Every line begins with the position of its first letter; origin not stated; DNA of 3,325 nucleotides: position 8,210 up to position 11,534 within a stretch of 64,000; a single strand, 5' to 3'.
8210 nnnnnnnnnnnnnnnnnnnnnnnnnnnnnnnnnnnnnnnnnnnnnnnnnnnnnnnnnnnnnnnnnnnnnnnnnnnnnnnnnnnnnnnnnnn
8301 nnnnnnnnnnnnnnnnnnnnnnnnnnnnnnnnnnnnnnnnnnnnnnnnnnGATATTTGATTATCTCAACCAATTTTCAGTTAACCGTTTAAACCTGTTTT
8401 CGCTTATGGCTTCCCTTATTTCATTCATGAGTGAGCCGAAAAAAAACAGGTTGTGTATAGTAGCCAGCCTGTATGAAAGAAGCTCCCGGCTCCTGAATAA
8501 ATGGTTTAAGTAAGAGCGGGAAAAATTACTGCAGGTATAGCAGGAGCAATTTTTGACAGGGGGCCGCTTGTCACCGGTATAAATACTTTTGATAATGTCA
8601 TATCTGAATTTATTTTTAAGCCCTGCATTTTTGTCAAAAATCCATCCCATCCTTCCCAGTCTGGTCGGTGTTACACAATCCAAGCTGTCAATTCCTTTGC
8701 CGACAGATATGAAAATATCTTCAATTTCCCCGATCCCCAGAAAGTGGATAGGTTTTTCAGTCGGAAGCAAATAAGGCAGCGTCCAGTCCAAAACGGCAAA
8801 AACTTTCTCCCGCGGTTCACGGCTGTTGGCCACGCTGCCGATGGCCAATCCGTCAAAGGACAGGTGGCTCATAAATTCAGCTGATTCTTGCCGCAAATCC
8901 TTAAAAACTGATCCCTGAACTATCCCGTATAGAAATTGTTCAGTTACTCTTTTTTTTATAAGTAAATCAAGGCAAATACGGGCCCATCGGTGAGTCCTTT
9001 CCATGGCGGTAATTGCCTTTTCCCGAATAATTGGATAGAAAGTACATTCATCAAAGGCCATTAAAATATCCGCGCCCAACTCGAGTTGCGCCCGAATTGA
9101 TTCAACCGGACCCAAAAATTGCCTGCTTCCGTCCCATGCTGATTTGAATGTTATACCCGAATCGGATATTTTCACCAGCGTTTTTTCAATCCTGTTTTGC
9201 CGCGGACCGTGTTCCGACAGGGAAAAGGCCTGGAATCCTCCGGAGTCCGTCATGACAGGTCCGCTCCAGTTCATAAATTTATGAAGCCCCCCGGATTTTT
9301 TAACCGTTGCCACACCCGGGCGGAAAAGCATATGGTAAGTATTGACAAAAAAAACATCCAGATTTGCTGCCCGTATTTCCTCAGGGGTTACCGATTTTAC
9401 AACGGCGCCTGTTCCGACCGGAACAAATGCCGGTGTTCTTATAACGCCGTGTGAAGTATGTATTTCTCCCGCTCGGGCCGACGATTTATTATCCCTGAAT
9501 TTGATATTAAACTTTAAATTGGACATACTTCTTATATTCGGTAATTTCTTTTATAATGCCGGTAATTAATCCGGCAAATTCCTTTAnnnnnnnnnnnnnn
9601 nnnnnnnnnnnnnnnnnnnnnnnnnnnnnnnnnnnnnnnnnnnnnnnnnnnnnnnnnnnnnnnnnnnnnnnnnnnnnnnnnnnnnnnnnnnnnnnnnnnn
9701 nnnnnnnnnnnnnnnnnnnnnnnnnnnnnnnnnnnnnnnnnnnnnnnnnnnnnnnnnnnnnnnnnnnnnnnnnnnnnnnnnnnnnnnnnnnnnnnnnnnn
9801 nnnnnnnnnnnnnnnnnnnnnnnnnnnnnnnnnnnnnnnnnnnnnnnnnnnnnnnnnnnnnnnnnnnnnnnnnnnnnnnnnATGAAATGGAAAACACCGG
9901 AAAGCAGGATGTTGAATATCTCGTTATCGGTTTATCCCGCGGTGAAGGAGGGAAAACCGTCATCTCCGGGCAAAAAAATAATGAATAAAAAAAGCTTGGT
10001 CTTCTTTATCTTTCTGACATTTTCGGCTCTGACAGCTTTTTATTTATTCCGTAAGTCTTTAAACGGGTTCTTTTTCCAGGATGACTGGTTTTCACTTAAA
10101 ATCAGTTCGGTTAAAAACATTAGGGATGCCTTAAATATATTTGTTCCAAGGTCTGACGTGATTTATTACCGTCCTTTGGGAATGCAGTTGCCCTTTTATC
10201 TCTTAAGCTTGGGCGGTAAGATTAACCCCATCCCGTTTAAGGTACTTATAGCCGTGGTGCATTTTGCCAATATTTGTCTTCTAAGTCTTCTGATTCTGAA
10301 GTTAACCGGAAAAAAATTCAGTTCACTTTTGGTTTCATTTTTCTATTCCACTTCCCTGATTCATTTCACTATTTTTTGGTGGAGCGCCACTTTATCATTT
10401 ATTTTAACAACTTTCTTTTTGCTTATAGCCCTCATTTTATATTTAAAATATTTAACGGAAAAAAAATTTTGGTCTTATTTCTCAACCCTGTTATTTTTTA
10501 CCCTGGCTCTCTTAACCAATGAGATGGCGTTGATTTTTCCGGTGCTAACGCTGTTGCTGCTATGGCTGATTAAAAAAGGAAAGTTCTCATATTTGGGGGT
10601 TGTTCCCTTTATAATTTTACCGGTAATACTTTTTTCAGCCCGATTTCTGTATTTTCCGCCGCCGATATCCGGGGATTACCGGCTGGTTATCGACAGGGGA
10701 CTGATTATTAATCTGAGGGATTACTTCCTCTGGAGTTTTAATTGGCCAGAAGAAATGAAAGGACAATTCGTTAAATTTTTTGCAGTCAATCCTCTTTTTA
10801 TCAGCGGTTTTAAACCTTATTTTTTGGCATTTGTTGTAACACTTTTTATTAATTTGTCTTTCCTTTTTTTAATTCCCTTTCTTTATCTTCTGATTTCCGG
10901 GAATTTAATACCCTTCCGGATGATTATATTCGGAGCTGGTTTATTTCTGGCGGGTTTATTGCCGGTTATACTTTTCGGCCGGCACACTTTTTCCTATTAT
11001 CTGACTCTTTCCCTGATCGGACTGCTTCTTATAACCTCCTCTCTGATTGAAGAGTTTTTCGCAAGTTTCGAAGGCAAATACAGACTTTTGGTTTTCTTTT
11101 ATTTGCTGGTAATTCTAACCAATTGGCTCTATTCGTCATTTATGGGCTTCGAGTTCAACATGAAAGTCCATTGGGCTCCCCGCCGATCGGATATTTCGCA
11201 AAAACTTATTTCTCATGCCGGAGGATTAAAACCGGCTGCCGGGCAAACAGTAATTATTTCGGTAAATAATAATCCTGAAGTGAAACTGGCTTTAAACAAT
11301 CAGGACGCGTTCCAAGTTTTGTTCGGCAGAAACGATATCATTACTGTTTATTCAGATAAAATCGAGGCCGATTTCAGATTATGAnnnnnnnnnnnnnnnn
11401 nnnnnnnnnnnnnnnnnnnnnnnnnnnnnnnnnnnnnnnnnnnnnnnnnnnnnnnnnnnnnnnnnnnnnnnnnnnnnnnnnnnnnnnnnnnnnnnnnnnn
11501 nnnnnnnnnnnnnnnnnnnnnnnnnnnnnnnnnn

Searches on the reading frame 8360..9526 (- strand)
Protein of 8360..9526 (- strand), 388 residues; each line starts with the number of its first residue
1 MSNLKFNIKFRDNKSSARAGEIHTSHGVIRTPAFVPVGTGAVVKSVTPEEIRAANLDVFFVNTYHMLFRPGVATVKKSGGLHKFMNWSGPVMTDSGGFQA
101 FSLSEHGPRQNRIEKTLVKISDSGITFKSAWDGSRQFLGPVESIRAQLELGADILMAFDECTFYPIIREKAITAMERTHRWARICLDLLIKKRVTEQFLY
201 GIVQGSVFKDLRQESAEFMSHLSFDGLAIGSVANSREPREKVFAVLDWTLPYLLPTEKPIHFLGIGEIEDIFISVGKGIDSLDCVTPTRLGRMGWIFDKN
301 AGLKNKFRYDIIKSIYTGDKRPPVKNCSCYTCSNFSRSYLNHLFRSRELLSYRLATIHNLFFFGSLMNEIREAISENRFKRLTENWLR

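Call 63: list_cluster_members(proteins=[window:8360-9526:-, window:54302-56254:+, window:58508-59482:+, window:57508-58524:+, window:59479-60489:+, window:60489-61193:+, window:53576-54292:+])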
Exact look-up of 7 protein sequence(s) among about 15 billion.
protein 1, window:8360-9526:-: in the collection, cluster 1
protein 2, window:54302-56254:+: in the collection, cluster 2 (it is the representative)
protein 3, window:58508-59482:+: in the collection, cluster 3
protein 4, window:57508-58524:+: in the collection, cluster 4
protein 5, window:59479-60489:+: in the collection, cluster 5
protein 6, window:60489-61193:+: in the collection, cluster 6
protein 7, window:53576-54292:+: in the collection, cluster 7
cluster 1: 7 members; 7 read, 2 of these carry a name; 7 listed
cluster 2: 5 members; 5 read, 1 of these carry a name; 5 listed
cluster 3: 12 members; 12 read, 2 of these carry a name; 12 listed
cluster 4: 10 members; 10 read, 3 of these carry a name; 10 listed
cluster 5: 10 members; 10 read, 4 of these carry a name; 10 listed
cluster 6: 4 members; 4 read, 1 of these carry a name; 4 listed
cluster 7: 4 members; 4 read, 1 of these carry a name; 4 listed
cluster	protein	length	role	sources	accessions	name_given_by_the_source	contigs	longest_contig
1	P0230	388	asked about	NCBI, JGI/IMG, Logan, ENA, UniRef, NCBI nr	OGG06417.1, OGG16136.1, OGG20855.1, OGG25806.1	hypothetical protein A3D05_04530 [Candidatus Gottesmanbacteria bacterium ... | Queuine tRNA-ribosyltransferase n=1 Tax=Candidatus Gottesmanbacteria bacterium ... | MAG: hypothetical protein A2777_05560 [Candidatus Gottesmanbacteria bacterium ...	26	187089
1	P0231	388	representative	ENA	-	-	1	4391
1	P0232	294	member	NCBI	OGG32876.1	hypothetical protein A3I80_02895, partial [Candidatus Gottesmanbacteria bacterium ...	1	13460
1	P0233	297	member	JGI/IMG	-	-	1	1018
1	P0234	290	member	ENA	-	-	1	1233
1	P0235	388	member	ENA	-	-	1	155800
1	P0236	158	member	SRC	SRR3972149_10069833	-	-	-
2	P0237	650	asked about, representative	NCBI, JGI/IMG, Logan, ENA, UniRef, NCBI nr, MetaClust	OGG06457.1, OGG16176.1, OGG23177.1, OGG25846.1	asparagine synthase (glutamine-hydrolyzing) [Candidatus Gottesmanbacteria bacterium ... | asparagine synthase (glutamine-hydrolyzing) n=1 Tax=Candidatus Gottesmanbacteria ... | MAG: asparagine synthase (glutamine-hydrolyzing) [Candidatus Gottesmanbacteria bacterium ...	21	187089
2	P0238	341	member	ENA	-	-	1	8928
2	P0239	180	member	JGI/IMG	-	-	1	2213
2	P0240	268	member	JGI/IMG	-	-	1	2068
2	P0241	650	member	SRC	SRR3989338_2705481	-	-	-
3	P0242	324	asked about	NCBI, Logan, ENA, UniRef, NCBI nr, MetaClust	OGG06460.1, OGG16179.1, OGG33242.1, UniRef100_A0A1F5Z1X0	hypothetical protein A3D05_04745 [Candidatus Gottesmanbacteria bacterium ... | ATP-grasp domain-containing protein n=1 Tax=Candidatus Gottesmanbacteria bacterium ... | MAG: hypothetical protein A2777_05775 [Candidatus Gottesmanbacteria bacterium ...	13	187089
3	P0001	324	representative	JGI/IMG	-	-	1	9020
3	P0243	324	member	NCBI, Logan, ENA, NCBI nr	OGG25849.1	hypothetical protein A3E42_06015 [Candidatus Gottesmanbacteria bacterium ... | MAG: hypothetical protein A3E42_06015 [Candidatus Gottesmanbacteria bacterium ...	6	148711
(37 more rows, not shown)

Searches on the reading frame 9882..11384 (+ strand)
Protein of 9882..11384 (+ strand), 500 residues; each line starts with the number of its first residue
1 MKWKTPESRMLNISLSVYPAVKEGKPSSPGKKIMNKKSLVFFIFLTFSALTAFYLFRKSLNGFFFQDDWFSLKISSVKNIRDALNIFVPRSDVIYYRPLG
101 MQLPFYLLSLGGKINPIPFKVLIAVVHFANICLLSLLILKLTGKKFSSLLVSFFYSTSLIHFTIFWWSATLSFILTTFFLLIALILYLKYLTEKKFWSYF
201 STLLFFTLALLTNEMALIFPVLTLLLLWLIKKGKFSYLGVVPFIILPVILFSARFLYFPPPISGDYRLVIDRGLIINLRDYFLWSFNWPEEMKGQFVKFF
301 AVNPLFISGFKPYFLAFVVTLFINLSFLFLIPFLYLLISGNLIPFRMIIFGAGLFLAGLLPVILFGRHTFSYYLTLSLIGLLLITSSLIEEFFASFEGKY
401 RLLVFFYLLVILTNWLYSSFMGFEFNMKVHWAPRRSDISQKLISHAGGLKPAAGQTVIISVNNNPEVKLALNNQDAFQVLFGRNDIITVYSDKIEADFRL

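Call 19: find_encoding_contigs(protein=window:9882-11384:+, flank=10000, max_places=1)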
Protein window:9882-11384:+ (500 aa): 5 contigs read that carry it; 1 place shown.
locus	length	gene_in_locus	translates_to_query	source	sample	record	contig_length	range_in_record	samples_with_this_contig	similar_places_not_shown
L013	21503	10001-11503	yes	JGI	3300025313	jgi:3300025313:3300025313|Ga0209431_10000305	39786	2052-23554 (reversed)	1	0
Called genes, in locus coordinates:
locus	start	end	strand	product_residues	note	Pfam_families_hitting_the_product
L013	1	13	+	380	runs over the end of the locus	PF26314:MptA_B_family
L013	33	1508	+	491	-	PF13231:PMT_2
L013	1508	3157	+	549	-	-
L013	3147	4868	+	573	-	-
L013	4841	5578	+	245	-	PF00535:Glycos_transf_2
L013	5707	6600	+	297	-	PF01073:3Beta_HSD, PF01370:Epimerase, PF04321:RmlD_sub_bind (weak), PF16363:GDP_Man_Dehyd, PF07993:NAD_binding_4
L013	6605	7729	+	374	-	PF00106:adh_short, PF01073:3Beta_HSD, PF01370:Epimerase, PF02719:Polysacc_synt_2 (weak), PF07993:NAD_binding_4, PF16363:GDP_Man_Dehyd, PF01370:Epimerase, PF16363:GDP_Man_Dehyd, +2 more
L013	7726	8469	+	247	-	PF00535:Glycos_transf_2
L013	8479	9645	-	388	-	PF01702:TGT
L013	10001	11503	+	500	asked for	-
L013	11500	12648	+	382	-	-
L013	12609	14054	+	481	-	PF01943:Polysacc_synt, PF13440:Polysacc_synt_3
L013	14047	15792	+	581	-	-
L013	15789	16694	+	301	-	PF00535:Glycos_transf_2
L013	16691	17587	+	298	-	PF00535:Glycos_transf_2, PF13641:Glyco_tranf_2_3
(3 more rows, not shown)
